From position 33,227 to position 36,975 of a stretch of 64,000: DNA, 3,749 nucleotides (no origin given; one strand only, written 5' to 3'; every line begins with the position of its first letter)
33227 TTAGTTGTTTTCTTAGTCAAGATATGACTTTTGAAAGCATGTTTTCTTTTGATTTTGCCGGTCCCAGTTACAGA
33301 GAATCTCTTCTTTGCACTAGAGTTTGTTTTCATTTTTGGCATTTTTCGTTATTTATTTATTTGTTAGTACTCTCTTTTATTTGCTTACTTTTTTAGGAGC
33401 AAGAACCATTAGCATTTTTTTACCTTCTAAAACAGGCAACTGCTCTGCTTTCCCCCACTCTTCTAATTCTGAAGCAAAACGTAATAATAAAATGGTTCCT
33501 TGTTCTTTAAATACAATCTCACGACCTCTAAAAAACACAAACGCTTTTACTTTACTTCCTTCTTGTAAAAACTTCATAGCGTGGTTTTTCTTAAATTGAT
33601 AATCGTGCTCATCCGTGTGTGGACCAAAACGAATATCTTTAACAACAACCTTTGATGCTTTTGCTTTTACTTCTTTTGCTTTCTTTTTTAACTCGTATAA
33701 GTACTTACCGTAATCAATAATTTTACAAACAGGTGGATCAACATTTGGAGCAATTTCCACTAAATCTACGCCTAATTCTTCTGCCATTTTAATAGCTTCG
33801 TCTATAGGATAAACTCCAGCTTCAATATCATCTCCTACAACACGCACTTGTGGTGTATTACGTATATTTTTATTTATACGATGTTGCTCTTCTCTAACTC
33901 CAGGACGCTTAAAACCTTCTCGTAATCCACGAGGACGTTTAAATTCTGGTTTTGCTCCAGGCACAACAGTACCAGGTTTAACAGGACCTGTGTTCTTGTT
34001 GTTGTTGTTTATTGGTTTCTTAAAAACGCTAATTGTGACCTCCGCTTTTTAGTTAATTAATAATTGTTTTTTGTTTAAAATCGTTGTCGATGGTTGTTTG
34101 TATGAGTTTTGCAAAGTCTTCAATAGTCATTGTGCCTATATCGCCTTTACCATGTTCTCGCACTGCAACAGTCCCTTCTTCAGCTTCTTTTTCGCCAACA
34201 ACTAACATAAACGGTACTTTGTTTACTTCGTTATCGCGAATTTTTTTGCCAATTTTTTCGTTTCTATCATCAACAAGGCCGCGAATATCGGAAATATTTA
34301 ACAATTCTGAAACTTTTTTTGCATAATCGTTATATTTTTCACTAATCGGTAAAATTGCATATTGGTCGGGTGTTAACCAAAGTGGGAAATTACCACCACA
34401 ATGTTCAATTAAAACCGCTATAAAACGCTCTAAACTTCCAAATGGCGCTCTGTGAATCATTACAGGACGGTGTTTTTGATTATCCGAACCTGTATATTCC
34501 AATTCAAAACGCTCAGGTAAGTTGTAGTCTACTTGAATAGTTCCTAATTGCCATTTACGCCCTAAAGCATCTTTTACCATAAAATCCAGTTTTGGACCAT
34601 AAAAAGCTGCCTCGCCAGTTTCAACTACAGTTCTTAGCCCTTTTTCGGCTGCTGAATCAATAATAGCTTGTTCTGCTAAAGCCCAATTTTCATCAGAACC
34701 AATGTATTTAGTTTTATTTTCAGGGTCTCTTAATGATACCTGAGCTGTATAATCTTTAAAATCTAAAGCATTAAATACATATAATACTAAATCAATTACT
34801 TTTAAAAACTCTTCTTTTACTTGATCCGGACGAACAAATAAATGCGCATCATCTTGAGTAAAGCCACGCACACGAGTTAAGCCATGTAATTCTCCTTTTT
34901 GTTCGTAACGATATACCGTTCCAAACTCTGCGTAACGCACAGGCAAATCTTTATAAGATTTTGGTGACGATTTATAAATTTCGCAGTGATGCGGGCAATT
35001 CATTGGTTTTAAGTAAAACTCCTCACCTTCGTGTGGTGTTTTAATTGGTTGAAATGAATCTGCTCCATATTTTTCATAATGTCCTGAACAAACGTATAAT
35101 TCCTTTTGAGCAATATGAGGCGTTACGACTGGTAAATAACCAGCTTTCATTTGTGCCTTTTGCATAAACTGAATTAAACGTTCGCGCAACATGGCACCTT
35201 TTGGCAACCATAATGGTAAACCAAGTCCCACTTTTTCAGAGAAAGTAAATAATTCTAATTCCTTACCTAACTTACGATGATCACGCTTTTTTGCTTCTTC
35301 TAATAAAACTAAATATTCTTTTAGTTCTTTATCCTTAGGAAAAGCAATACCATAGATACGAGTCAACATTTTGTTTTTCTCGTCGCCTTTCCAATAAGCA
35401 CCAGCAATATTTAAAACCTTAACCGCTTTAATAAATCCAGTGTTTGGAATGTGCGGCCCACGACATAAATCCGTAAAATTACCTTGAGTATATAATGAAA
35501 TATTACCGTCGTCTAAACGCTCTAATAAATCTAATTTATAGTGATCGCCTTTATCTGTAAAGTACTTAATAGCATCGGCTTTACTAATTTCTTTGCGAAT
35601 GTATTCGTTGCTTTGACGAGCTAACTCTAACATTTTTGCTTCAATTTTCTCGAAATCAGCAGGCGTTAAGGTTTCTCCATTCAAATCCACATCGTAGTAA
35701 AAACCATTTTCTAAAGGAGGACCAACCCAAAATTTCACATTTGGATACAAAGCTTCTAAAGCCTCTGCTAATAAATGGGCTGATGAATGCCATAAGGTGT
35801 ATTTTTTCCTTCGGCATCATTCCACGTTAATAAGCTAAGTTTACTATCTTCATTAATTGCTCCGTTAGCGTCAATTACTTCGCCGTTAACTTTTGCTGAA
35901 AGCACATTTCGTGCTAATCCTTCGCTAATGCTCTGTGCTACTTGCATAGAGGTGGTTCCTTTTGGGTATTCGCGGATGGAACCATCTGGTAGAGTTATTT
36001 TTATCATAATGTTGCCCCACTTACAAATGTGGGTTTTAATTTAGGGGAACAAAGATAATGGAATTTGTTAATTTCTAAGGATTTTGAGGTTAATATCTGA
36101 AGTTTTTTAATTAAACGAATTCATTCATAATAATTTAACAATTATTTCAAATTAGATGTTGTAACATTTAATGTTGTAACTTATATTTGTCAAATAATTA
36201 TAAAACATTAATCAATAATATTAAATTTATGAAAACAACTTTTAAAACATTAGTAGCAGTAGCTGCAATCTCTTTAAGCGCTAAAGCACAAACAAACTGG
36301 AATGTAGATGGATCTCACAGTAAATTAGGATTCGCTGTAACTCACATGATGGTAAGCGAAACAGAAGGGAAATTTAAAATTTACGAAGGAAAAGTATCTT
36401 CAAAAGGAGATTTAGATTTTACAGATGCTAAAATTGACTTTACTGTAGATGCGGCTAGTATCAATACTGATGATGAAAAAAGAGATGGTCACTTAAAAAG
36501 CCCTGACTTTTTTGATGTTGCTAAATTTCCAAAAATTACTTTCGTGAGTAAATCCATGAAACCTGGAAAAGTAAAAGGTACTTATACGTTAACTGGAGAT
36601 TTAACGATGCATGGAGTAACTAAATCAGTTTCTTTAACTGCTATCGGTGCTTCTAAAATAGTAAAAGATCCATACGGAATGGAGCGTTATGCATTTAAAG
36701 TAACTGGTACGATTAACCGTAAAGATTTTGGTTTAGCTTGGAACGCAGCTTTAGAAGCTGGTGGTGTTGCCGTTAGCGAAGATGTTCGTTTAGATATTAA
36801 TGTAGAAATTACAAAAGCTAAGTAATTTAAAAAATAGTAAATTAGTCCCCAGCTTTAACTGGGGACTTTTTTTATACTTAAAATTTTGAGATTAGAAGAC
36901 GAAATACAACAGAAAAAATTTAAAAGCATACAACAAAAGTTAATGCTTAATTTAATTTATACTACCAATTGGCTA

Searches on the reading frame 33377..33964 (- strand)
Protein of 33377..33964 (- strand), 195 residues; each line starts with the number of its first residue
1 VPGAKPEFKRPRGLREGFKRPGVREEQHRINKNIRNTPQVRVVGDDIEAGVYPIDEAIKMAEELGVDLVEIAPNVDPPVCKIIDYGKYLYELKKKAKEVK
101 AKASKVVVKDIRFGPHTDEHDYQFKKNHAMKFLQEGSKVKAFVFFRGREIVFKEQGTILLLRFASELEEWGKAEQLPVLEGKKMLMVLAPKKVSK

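Call 50: search_protein_families(library=pfam, proteins=[window:33377-33964:-], max_evalue=0.001)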
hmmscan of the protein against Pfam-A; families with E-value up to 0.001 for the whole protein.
window:33377-33964:- (195 aa): 2 families
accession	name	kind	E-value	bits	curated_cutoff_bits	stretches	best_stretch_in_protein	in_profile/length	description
PF00707.27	IF3_C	-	1.5e-31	108.6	34.8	1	106-191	1-86/86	Translation initiation factor IF-3, C-terminal domain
PF05198.21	IF3_N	-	1.1e-26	93.2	26.9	1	30-98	1-69/70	Translation initiation factor IF-3, N-terminal domain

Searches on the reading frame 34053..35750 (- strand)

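Call 50: search_protein_families(library=pfam, proteins=[window:34053-35750:-], max_evalue=0.001)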
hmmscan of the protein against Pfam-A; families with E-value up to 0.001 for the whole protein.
window:34053-35750:- (565 aa): 3 families
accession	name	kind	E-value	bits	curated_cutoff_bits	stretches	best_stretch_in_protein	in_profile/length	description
PF00587.30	tRNA-synt_2b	-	9.3e-48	163.1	29.3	1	241-450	7-178/179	tRNA synthetase class II core domain (G, H, P, S and T)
PF03129.25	HGTP_anticodon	-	1.2e-23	83.5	21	1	463-552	1-93/94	Anticodon binding domain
PF07973.19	tRNA_SAD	-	7.5e-18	64.7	24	1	84-133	1-44/44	Threonyl and Alanyl tRNA synthetase second additional domain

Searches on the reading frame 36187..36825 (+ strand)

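Call 50: search_protein_families(library=pfam, proteins=[window:36187-36825:+], max_evalue=0.001)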
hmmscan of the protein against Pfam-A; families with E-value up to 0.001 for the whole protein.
window:36187-36825:+ (212 aa): 1 family
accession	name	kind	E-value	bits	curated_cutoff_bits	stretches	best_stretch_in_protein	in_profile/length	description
PF04264.18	YceI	-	8.5e-49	166.2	23.7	1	38-207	1-149/150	YceI-like domain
